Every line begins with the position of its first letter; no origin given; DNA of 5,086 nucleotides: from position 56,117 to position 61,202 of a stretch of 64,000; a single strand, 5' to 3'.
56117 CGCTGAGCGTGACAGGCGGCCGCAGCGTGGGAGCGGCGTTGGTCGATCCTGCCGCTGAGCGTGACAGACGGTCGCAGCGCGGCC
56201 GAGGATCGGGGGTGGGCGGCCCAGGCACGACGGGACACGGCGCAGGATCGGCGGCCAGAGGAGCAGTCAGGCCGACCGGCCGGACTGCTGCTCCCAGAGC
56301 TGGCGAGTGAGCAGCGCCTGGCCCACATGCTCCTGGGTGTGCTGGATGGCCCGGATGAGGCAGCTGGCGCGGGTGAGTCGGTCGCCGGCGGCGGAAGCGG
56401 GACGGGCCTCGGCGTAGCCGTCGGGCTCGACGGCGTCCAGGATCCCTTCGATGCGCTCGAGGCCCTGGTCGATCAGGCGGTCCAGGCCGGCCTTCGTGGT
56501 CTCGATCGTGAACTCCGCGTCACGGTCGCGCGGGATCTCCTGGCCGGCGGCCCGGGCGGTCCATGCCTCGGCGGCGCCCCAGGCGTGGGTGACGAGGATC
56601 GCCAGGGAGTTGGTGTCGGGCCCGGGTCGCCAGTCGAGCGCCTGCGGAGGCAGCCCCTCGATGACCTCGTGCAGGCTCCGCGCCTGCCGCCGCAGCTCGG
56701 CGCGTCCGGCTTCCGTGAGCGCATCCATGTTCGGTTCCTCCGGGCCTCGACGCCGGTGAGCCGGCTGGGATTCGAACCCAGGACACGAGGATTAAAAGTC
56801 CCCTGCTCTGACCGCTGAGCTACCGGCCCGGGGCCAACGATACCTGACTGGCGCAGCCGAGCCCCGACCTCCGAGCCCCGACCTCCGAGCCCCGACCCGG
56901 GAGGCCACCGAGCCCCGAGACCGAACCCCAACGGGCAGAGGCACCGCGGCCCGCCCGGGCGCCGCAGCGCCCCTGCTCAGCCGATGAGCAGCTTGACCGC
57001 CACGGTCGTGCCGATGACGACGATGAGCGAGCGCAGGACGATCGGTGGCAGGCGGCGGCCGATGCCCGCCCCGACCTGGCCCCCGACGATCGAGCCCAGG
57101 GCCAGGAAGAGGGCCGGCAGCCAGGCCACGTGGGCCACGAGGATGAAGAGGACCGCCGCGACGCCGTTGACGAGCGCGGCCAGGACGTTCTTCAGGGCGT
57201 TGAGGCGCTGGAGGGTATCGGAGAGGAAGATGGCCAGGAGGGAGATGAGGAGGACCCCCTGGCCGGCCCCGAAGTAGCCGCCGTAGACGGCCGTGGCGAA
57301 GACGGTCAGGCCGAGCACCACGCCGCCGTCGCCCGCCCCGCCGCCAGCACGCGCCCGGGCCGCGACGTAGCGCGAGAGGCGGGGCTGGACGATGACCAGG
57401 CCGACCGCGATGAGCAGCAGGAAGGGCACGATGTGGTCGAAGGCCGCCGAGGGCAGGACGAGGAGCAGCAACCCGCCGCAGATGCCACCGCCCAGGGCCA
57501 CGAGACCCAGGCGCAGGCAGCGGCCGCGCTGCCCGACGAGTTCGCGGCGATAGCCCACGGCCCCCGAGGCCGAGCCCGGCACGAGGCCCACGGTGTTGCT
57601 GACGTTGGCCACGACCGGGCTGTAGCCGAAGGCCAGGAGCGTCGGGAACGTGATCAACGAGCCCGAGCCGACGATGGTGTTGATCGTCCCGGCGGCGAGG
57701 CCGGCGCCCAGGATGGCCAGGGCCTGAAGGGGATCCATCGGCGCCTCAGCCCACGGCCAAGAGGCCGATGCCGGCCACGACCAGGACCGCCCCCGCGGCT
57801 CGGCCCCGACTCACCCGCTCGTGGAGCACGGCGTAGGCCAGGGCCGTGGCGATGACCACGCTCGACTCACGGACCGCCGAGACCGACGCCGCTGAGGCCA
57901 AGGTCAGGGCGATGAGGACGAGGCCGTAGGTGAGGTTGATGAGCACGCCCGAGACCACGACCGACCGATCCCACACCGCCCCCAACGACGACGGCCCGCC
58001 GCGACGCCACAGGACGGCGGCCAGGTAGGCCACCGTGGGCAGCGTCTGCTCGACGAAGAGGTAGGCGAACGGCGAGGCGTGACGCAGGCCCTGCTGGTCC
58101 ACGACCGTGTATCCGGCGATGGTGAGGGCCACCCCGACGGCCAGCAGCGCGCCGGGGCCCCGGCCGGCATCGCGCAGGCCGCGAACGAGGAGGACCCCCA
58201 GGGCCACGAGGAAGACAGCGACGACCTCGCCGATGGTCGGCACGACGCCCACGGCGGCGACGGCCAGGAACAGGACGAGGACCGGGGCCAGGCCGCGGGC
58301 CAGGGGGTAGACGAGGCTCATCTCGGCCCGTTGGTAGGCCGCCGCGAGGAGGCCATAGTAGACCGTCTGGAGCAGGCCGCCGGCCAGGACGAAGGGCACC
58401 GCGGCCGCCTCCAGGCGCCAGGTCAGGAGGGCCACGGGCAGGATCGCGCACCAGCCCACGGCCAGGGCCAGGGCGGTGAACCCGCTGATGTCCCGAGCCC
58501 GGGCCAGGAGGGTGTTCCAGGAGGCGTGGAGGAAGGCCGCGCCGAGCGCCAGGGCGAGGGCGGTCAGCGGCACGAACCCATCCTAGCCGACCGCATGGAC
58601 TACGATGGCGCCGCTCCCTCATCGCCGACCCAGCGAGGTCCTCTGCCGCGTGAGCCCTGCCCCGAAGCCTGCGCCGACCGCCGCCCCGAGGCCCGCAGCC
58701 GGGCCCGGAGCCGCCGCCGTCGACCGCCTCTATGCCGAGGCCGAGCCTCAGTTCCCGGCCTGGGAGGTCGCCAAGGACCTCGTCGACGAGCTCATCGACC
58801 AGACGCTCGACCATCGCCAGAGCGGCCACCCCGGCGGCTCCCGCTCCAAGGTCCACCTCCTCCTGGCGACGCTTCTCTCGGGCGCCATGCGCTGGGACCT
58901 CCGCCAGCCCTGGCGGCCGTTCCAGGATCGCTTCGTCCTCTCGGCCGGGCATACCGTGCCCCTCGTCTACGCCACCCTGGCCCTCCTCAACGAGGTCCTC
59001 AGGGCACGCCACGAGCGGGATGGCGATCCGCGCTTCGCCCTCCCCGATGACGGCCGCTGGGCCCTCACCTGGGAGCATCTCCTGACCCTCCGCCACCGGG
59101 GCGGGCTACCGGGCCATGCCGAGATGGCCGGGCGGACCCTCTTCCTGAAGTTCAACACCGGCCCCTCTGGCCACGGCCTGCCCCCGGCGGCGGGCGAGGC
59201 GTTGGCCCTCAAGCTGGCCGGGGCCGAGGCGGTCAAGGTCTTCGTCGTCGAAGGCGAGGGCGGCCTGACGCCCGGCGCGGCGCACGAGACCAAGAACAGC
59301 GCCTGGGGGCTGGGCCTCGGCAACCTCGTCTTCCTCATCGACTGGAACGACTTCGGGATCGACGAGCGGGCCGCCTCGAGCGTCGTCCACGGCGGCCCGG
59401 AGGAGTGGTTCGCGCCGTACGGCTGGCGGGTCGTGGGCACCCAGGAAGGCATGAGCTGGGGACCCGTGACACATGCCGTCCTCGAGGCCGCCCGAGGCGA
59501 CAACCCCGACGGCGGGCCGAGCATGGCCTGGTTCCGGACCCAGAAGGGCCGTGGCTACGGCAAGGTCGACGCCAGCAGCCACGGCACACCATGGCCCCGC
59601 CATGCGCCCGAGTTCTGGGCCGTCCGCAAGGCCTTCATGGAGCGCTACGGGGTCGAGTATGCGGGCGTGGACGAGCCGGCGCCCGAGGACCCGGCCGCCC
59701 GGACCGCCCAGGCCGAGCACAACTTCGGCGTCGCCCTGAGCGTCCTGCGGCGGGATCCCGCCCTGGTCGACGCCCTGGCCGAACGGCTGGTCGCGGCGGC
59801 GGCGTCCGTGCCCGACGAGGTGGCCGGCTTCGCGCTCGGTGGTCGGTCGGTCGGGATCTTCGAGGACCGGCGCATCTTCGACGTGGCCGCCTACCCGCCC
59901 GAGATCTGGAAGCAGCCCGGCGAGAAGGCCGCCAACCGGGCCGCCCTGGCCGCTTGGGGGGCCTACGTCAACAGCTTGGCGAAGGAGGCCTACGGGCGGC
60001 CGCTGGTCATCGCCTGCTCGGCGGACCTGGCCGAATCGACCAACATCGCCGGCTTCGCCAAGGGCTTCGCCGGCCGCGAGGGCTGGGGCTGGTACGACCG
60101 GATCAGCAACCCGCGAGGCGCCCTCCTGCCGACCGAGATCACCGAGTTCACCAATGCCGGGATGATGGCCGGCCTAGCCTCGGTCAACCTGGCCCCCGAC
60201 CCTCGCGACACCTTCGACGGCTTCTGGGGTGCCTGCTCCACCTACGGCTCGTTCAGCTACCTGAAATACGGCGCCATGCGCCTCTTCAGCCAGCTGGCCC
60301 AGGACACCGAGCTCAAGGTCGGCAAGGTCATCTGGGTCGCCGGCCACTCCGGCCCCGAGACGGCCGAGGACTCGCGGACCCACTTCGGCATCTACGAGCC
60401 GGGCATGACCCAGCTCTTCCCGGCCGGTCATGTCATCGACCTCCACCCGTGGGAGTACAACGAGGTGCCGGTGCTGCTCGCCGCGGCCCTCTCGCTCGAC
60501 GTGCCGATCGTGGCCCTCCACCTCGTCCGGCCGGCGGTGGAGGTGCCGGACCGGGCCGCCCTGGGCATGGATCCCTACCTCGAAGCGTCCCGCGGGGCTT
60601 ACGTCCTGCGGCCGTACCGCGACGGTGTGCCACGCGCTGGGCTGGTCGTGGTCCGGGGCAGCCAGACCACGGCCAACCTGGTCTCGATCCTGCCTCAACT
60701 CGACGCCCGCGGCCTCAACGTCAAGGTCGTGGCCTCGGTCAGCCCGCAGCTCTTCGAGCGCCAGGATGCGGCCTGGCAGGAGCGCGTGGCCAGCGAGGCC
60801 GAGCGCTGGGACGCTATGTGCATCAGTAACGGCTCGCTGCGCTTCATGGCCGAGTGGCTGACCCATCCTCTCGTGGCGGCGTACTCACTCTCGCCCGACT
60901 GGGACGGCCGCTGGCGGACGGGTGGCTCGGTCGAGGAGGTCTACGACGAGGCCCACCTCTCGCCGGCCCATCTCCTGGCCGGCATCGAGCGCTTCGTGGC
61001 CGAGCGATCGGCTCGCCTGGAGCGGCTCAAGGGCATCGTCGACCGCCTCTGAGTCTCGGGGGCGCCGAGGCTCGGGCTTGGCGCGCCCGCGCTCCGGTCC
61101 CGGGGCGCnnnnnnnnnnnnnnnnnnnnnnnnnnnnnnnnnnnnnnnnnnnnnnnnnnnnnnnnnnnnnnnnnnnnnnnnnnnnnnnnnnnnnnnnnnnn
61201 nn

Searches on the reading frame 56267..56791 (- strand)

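Call 54: search_protein_families(library=pfam, proteins=[window:56267-56791:-], max_evalue=0.001)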
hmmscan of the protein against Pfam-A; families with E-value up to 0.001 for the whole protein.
window:56267-56791:- (174 aa): 4 families
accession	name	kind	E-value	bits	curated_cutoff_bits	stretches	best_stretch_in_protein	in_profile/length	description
PF12867.12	DinB_2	-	1.1e-14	55.4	24.8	1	33-159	2-128/128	DinB superfamily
PF07609.16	DUF1572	-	2.2e-10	41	23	1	29-165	10-149/163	Protein of unknown function (DUF1572)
PF04978.18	MST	-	1.6e-09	38.8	27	1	32-165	5-146/149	Mycothiol-S-transferase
PF05163.17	DinB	-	0.00012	22.5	23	1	33-160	12-139/165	DinB family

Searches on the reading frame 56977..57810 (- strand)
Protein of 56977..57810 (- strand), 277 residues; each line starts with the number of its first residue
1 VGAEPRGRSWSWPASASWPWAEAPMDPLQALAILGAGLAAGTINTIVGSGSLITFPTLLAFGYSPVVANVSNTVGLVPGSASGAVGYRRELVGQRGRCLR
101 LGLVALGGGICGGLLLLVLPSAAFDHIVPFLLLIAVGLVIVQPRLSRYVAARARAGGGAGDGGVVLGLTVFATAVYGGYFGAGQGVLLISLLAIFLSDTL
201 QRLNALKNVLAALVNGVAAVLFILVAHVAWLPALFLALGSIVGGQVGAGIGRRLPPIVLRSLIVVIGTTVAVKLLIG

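Call 54: search_protein_families(library=pfam, proteins=[window:56977-57810:-], max_evalue=0.001)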
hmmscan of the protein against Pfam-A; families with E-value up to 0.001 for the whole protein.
window:56977-57810:- (277 aa): 1 family
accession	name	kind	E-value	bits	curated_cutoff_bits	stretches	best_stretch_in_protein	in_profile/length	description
PF01925.25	TauE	-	8.6e-36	124.2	32.6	1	34-274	2-237/237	Sulfite exporter TauE/SafE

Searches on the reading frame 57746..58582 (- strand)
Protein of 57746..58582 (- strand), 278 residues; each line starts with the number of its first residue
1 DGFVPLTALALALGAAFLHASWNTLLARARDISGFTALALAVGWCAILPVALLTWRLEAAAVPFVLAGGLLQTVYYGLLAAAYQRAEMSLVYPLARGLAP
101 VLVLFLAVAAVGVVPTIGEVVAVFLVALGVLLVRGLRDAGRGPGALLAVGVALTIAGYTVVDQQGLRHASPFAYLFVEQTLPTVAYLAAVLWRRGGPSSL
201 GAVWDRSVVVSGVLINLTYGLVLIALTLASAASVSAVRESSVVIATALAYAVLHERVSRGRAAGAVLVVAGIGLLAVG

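Call 54: search_protein_families(library=pfam, proteins=[window:57746-58582:-], max_evalue=0.001)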
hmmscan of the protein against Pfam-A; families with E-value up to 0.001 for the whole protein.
window:57746-58582:- (278 aa): 1 family
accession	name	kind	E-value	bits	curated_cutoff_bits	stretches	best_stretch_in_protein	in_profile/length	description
PF00892.27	EamA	-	7.9e-25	88.1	28.2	2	143-275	2-133/135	EamA-like transporter family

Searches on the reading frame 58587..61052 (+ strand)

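Call 54: search_protein_families(library=pfam, proteins=[window:58587-61052:+], max_evalue=0.001)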
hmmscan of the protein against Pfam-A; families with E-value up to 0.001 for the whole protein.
window:58587-61052:+ (821 aa): 3 families
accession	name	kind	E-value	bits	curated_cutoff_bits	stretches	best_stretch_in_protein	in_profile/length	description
PF00456.26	Transketolase_N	-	1.7e-19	70.5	22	2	174-336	95-263/334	Transketolase, thiamine diphosphate binding domain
PF02779.29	Transket_pyr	-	8.9e-07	29.2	27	1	457-638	6-158/174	Transketolase, pyrimidine binding domain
PF13292.11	DXP_synthase_N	-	0.00014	21.6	21.2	1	164-260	84-177/274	1-deoxy-D-xylulose-5-phosphate synthase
